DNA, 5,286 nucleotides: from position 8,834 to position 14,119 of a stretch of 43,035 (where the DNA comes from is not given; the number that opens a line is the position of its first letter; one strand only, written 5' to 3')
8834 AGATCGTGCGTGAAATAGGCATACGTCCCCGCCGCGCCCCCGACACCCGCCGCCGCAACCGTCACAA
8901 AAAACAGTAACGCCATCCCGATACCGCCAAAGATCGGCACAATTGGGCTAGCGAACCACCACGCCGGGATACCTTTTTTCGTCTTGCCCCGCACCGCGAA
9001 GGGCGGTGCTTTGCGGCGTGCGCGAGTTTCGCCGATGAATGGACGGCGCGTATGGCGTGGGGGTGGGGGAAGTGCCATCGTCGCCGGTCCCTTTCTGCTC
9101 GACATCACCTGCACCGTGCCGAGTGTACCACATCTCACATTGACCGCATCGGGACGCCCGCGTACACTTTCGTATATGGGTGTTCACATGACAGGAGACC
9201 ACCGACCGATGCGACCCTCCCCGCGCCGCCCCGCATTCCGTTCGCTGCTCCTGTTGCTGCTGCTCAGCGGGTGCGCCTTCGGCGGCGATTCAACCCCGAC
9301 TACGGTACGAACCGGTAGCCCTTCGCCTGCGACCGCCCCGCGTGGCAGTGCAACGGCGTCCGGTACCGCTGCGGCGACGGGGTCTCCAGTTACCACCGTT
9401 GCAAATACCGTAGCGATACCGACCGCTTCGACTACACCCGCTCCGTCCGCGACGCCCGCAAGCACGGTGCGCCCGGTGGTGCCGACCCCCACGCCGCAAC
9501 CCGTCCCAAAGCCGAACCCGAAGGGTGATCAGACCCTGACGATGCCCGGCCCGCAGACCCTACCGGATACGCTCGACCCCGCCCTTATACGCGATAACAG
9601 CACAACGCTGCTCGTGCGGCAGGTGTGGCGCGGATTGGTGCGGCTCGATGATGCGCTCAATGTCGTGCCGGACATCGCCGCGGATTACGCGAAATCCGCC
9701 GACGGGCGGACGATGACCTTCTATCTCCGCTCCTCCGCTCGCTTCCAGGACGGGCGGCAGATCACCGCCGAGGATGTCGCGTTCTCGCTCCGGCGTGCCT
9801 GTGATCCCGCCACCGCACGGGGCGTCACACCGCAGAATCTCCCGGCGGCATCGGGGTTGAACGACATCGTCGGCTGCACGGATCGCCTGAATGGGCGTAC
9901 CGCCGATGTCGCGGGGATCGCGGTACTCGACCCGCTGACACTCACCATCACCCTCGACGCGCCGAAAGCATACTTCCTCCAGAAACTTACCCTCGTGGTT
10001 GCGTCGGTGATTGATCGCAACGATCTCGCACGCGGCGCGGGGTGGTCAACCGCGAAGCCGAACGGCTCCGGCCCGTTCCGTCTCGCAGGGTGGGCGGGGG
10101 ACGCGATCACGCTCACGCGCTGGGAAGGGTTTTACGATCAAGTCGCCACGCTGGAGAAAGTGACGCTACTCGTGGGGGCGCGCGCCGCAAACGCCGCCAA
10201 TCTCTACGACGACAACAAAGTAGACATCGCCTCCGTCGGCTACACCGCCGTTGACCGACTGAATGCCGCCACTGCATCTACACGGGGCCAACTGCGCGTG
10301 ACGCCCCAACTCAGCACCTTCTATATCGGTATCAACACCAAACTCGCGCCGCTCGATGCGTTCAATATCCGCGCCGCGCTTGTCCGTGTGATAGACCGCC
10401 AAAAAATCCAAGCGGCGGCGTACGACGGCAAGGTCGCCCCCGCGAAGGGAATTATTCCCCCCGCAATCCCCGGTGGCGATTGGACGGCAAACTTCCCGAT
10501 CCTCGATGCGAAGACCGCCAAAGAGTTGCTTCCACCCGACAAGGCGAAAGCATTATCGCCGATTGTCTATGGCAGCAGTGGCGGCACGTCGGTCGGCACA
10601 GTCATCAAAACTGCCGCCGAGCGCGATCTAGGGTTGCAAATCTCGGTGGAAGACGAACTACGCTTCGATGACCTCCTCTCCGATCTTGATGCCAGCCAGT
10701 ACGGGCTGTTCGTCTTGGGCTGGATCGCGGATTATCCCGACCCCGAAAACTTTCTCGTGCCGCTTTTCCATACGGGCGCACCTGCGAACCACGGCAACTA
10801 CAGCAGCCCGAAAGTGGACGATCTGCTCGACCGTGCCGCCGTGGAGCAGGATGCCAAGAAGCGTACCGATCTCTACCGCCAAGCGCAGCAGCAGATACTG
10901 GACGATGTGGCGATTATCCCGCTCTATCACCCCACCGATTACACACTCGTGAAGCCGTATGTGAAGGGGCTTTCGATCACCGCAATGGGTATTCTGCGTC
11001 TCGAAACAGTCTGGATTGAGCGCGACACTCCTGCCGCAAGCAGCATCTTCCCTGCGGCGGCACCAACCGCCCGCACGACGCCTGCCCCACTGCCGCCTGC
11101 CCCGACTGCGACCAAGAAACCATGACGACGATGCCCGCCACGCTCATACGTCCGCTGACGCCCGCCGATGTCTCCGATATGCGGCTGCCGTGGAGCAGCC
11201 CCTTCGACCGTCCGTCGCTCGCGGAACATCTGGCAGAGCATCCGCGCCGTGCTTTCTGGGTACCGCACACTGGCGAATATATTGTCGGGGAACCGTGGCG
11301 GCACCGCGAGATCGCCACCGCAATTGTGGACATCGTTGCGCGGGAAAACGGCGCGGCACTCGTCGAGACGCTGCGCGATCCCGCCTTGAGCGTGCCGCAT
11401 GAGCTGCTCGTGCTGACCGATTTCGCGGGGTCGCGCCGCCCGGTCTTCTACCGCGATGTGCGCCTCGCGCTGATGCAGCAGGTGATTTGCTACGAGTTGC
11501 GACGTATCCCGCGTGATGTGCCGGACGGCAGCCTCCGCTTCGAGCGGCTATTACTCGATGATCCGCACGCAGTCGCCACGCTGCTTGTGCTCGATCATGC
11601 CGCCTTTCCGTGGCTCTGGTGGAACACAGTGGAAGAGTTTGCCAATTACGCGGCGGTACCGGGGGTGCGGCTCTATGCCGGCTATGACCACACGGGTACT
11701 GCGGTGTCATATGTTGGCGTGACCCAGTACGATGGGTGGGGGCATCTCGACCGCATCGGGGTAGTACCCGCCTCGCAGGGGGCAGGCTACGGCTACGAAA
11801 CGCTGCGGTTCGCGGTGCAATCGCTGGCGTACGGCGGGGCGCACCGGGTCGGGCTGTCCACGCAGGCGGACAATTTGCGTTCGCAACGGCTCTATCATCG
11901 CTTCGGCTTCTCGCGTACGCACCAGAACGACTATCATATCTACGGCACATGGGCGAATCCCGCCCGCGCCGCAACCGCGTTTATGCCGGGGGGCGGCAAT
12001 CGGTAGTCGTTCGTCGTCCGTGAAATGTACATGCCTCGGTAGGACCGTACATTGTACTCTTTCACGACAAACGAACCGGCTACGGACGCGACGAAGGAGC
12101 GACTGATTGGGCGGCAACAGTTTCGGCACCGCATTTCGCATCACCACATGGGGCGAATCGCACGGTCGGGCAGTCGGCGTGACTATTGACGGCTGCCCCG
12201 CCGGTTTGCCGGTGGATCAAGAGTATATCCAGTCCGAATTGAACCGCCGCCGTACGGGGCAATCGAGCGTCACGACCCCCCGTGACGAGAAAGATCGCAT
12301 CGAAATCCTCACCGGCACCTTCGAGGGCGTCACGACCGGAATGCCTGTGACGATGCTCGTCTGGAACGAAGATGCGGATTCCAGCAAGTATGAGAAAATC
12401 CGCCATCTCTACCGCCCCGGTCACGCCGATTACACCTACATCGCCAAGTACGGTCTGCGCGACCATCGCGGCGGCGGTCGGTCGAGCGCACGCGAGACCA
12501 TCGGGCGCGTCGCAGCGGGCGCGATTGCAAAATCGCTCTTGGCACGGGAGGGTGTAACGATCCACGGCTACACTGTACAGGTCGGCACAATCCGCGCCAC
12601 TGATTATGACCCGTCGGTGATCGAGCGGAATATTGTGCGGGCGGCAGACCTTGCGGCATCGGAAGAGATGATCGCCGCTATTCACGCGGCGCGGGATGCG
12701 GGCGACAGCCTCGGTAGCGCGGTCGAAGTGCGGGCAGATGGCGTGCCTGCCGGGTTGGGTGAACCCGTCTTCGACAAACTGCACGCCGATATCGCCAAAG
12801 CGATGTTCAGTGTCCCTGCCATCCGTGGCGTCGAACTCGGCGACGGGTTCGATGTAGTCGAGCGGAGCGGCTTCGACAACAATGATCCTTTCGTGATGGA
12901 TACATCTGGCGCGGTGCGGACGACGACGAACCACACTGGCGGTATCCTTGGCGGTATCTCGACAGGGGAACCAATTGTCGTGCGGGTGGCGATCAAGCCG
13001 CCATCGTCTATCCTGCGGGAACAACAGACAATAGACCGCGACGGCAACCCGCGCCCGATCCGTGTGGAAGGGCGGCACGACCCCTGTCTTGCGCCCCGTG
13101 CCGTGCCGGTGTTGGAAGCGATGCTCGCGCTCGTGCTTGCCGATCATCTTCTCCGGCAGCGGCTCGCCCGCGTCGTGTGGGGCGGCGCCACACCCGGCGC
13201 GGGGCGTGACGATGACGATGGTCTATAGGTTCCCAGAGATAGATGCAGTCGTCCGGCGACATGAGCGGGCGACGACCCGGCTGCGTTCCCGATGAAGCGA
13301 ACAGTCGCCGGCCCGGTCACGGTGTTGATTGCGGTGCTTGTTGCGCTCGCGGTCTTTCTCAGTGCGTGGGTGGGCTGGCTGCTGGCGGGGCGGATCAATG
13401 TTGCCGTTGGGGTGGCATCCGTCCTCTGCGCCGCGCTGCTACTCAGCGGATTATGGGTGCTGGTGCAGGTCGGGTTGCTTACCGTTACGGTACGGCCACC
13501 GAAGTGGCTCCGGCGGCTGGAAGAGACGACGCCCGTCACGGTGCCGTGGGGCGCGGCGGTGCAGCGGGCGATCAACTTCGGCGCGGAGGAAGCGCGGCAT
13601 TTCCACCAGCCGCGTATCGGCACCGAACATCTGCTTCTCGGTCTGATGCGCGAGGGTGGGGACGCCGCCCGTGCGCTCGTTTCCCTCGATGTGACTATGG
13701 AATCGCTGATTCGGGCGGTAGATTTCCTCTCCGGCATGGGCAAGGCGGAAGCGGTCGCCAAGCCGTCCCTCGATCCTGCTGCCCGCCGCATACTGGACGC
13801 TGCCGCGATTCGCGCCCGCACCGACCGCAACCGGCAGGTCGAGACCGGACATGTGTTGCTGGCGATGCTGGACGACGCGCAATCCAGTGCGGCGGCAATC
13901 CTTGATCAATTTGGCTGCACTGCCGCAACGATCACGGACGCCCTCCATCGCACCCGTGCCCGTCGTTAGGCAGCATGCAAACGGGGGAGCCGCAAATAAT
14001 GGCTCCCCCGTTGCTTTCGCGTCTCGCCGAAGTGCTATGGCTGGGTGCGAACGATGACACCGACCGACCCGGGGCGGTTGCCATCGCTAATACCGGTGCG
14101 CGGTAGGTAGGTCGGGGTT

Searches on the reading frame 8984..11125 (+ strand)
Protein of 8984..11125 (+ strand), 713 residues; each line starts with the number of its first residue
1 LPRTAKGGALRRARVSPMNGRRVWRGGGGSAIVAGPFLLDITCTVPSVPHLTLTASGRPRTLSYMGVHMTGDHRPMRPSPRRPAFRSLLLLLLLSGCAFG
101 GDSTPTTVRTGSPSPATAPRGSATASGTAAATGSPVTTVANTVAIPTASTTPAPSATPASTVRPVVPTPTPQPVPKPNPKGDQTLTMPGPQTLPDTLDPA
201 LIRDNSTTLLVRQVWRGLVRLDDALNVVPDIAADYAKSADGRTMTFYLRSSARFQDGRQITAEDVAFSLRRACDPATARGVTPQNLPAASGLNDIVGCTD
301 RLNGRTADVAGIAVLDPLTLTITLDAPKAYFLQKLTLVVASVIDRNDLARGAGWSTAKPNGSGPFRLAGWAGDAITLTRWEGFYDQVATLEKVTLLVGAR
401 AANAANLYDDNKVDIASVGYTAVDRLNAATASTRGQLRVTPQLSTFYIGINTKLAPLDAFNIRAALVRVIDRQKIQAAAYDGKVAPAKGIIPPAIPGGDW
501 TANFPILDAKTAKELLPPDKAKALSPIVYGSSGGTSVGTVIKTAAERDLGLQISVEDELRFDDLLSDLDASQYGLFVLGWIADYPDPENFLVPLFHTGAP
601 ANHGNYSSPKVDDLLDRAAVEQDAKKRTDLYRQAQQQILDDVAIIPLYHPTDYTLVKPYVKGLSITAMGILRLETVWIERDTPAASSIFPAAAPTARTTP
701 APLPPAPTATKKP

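Call 25: search_protein_families(library=pfam, proteins=[window:8984-11125:+], max_evalue=0.001)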
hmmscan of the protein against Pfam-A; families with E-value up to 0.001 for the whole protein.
window:8984-11125:+ (713 aa): 1 family
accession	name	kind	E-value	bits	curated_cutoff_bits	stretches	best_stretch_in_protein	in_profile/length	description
PF00496.27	SBP_bac_5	-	9.9e-60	203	32.4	1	226-599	1-365/368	Bacterial extracellular solute-binding proteins, family 5 Middle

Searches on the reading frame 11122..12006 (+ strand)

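Call 25: search_protein_families(library=pfam, proteins=[window:11122-12006:+], max_evalue=0.001)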
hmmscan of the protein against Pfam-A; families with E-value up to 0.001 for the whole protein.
window:11122-12006:+ (294 aa): 4 families
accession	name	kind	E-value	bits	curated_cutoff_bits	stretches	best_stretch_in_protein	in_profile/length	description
PF00583.31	Acetyltransf_1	-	1e-12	48.8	20.7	1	173-263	24-116/116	Acetyltransferase (GNAT) family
PF13508.13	Acetyltransf_7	-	9e-08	32.8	27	1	190-264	11-83/84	Acetyltransferase (GNAT) domain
PF13302.13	Acetyltransf_3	-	3.4e-07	31.5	25.4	1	173-263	45-137/138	Acetyltransferase (GNAT) domain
PF13673.13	Acetyltransf_10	-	7.1e-05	23.2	23.6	1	192-269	40-113/128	Acetyltransferase (GNAT) domain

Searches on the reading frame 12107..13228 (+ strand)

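Call 56: search_protein_families(library=pfam, proteins=[window:12107-13228:+], max_evalue=0.001)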
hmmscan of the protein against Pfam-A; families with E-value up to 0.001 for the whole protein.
window:12107-13228:+ (373 aa): 1 family
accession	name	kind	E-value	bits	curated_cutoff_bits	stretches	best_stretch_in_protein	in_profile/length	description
PF01264.26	Chorismate_synt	-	4.7e-137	456.5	27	1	10-349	1-327/327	Chorismate synthase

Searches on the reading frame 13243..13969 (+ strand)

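Call 56: search_protein_families(library=pfam, proteins=[window:13243-13905:+, window:13292-13969:+], max_evalue=0.001)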
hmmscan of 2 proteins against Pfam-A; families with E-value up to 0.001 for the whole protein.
window:13243-13905:+ (220 aa): 0 families

window:13292-13969:+ (225 aa): 1 family
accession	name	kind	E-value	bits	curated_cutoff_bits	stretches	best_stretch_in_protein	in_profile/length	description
PF02861.25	Clp_N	-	3e-18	66.1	20.7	2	98-143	2-48/53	Clp amino terminal domain, pathogenicity island component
